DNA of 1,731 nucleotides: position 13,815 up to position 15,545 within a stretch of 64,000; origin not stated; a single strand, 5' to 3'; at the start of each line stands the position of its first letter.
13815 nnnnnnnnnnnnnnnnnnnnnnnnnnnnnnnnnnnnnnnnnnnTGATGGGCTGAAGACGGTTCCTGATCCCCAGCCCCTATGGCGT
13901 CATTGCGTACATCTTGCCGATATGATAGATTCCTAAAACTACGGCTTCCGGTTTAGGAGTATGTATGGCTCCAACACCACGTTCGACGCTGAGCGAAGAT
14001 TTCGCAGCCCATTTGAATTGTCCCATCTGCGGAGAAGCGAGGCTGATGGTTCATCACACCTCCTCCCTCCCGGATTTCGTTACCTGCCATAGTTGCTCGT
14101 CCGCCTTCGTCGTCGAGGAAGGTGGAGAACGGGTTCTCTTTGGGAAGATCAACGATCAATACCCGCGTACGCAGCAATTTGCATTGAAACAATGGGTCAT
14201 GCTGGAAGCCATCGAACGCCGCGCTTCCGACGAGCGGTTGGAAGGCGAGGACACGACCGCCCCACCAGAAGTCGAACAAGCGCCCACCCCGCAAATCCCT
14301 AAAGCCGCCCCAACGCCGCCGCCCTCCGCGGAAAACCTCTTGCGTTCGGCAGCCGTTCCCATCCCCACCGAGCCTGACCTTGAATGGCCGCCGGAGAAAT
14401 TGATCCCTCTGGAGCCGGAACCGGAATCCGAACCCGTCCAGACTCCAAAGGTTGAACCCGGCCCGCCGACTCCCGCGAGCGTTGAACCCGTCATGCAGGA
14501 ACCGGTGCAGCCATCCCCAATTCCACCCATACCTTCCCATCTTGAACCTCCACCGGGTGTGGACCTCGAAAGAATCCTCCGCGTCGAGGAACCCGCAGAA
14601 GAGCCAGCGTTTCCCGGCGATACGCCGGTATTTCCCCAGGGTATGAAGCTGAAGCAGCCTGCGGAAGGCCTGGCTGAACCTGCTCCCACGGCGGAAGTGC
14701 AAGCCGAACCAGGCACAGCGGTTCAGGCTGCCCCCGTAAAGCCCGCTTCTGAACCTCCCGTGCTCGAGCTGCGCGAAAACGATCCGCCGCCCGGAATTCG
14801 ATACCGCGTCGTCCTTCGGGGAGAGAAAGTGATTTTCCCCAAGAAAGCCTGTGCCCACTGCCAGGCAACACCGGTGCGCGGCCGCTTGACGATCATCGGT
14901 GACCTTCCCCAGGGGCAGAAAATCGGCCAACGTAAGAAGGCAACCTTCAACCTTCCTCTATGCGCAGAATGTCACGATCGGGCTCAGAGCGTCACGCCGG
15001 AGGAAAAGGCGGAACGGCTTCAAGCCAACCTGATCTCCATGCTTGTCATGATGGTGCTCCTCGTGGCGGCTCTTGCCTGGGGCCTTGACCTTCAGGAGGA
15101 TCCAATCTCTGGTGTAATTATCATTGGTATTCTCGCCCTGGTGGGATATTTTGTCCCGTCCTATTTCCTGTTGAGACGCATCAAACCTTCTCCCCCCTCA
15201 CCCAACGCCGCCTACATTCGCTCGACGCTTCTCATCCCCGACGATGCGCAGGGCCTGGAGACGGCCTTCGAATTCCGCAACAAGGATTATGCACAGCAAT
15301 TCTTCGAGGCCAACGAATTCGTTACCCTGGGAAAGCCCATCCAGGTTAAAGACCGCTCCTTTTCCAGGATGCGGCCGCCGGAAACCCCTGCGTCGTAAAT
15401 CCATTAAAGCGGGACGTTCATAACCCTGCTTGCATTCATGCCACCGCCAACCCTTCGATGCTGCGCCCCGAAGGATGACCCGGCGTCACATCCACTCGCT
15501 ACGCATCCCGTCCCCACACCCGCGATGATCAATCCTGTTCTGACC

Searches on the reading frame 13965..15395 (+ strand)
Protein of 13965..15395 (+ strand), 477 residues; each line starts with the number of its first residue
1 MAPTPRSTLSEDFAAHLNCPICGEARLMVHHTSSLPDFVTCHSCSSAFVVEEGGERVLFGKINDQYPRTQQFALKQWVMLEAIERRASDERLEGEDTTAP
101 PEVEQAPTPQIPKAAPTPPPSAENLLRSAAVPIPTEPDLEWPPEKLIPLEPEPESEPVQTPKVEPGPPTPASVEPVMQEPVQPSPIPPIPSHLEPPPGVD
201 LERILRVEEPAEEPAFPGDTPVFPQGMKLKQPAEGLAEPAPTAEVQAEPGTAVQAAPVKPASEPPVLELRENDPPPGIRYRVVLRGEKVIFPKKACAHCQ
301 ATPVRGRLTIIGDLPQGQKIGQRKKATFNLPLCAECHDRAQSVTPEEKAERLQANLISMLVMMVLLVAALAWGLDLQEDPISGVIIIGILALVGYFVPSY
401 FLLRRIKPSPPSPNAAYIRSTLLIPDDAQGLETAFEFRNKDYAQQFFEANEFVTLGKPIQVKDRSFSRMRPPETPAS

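Call 3: search_protein_families(library=pfam, proteins=[window:13965-15395:+], max_evalue=0.01)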
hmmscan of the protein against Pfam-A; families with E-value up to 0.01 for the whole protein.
window:13965-15395:+ (477 aa): 1 family
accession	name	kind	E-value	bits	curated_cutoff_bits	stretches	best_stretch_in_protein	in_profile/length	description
PF14354.12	Lar_restr_allev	-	1.9e-05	25.2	28.6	1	16-77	3-54/58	Restriction alleviation protein Lar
